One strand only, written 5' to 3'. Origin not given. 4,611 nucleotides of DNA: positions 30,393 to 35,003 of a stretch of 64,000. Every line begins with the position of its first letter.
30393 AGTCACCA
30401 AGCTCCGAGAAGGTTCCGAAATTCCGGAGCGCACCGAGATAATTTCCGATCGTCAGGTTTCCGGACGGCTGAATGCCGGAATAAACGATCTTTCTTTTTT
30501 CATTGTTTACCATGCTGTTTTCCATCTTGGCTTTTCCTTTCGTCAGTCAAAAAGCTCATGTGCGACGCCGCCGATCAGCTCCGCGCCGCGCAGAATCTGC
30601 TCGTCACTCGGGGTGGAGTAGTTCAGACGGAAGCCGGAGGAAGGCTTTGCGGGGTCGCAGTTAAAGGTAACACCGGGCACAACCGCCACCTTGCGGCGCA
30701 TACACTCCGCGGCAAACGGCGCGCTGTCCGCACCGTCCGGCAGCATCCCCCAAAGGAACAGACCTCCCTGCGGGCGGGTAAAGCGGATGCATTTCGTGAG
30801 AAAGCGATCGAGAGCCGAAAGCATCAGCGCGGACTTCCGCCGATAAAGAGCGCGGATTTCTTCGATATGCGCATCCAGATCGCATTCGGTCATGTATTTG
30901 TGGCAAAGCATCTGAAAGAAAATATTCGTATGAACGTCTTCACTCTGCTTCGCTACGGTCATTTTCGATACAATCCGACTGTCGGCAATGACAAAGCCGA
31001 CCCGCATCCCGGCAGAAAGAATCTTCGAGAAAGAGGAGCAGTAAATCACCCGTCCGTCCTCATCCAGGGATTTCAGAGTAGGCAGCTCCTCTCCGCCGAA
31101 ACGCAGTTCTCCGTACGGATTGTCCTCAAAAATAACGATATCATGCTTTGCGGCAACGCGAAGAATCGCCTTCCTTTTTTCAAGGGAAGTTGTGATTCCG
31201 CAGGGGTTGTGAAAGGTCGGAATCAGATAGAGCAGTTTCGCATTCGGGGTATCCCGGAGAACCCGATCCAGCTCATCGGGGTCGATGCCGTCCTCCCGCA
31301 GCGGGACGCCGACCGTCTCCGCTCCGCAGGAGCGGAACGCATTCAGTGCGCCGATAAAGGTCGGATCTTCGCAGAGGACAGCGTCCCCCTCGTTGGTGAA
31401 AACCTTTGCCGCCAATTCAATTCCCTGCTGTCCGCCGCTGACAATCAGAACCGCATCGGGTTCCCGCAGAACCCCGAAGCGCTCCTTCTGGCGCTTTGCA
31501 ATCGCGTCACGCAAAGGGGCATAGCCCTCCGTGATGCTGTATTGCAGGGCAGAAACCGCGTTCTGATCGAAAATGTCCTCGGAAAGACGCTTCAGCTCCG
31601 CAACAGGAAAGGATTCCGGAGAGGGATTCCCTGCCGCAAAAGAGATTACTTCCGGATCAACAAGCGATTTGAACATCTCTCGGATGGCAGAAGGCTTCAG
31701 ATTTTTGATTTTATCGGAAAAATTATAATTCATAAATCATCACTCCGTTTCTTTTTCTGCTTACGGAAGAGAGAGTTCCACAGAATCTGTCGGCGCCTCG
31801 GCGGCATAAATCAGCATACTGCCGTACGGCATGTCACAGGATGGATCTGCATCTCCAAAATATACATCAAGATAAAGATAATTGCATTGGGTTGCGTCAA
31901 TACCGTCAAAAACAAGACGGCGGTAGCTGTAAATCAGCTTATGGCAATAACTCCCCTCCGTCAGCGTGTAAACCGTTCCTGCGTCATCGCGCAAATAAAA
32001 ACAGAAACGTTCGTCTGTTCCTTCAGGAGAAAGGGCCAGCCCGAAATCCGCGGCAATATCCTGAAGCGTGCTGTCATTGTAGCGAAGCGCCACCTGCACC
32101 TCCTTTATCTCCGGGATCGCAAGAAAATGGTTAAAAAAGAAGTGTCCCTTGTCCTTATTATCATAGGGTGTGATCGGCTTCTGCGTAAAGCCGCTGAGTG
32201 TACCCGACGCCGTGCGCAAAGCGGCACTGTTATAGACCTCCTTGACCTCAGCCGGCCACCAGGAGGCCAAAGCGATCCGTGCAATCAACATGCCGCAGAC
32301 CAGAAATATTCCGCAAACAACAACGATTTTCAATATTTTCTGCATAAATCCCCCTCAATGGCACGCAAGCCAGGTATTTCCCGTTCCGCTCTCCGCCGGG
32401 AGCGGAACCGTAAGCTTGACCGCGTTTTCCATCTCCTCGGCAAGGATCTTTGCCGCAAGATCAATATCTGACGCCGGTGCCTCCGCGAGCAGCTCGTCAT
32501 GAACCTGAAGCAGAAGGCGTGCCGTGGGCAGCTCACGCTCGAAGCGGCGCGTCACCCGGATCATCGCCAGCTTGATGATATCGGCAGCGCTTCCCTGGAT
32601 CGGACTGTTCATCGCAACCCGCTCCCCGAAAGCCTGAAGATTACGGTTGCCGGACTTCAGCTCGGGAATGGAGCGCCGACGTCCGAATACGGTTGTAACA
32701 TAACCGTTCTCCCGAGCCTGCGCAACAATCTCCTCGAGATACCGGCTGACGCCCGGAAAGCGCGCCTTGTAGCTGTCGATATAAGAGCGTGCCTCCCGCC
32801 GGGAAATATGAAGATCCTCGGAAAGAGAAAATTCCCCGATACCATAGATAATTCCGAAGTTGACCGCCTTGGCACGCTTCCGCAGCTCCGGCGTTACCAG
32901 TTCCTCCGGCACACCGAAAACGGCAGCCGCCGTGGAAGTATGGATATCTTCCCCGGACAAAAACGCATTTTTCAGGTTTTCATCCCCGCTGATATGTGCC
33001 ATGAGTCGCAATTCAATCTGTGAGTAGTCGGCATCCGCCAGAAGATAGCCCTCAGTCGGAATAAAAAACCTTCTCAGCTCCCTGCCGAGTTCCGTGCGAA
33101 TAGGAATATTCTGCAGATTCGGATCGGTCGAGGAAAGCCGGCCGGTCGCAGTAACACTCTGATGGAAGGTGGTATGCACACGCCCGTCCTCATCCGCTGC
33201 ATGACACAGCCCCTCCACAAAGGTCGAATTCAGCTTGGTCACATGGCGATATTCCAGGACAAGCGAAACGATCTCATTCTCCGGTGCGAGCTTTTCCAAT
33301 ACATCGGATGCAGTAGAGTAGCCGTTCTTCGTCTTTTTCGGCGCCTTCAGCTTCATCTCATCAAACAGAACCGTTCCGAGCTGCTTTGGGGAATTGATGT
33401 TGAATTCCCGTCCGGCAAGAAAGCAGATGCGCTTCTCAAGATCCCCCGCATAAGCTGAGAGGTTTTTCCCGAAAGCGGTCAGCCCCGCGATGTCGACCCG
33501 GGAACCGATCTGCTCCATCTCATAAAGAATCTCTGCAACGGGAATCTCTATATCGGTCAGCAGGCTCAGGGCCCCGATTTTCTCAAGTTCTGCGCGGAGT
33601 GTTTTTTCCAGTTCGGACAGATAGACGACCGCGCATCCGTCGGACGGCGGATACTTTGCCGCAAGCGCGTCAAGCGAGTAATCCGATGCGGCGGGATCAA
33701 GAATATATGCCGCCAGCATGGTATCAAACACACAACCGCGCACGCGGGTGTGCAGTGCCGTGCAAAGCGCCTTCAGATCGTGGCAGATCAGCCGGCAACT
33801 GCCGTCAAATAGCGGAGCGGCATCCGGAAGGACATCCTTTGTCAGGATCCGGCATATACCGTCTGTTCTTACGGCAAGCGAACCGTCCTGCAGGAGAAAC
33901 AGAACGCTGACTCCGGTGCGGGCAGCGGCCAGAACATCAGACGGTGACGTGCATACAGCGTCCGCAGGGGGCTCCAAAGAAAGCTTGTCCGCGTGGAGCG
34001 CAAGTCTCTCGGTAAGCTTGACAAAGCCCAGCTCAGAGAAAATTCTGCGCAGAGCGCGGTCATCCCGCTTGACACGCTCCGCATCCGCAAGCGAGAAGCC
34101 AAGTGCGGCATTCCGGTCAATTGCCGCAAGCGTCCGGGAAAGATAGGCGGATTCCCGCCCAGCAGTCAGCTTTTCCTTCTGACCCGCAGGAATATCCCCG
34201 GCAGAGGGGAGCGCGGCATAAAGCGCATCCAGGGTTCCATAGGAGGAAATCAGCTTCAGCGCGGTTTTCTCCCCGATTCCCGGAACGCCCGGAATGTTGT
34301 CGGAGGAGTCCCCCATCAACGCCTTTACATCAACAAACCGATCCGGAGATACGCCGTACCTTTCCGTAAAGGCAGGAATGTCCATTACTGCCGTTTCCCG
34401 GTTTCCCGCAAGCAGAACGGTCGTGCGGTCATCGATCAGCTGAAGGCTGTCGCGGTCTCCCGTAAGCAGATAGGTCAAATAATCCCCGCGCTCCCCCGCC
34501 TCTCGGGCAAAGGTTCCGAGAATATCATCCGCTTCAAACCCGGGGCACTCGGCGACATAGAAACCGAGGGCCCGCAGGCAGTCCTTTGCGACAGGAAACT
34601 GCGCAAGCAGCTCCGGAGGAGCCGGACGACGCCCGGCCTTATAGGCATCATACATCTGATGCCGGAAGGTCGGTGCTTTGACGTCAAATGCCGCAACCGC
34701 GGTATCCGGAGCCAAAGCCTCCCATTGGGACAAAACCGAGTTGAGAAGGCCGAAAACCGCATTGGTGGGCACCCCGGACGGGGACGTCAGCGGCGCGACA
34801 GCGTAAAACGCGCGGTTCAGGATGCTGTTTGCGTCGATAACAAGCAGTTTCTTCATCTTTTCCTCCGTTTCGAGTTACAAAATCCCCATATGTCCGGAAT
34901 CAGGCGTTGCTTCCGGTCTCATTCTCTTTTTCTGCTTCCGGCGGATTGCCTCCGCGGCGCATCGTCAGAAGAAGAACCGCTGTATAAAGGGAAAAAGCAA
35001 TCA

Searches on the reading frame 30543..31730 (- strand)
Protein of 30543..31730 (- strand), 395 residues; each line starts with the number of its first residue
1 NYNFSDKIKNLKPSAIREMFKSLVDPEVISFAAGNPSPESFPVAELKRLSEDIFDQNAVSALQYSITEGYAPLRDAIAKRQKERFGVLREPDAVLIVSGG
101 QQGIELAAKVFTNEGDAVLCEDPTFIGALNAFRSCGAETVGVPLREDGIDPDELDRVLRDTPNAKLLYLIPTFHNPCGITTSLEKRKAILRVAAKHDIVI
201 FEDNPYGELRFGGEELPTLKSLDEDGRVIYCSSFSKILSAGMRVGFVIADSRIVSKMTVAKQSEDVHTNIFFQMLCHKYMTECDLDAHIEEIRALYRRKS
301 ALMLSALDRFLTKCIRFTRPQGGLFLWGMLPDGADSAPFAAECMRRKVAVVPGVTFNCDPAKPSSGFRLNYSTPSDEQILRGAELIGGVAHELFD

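Call 60: search_protein_families(library=pfam, proteins=[window:30543-31730:-], max_evalue=0.00001)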
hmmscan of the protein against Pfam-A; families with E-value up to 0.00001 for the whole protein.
window:30543-31730:- (395 aa): 2 families
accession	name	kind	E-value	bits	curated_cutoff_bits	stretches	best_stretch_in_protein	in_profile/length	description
PF00155.27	Aminotran_1_2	-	1.1e-38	133.8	19.7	1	27-384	2-359/361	Aminotransferase class I and II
PF12897.13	Asp_aminotransf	-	9.2e-15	54.8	27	1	116-326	125-345/421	Aspartate amino-transferase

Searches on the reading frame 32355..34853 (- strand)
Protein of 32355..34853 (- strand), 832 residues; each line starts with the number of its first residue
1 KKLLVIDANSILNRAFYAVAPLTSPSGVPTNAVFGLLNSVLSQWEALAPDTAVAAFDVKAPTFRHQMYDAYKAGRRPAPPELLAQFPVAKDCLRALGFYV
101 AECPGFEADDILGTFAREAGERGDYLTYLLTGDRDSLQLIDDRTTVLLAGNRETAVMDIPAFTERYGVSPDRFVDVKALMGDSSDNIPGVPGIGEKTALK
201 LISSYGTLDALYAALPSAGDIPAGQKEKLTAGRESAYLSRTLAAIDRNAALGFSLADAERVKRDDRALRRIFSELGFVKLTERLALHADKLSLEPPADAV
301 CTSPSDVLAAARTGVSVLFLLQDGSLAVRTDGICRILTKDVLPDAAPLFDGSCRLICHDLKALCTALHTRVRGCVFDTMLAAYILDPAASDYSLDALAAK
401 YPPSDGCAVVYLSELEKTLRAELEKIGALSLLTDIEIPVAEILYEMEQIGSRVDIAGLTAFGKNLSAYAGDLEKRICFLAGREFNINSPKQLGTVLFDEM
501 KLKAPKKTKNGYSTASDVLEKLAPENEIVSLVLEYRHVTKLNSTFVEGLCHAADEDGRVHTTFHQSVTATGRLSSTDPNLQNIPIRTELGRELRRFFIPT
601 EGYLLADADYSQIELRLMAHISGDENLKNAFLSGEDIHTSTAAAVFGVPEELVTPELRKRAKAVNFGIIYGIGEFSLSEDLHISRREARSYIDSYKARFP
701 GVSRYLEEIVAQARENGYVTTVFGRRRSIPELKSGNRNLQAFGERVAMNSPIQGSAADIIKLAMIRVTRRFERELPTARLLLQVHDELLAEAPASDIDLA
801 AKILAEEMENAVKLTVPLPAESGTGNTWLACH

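Call 60: search_protein_families(library=pfam, proteins=[window:32355-34853:-], max_evalue=0.00001)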
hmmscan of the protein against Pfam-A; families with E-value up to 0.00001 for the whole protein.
window:32355-34853:- (832 aa): 3 families
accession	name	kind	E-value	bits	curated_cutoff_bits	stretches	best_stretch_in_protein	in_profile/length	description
PF00476.26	DNA_pol_A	-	1.5e-155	518.3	34.3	1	458-829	4-380/381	DNA polymerase family A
PF02739.22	5_3_exonuc_N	-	3.8e-49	167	34.3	1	2-167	1-164/164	5'-3' exonuclease, N-terminal resolvase-like domain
PF01367.25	5_3_exonuc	-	2.3e-29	102.1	40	1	168-263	1-94/97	5'-3' exonuclease, C-terminal SAM fold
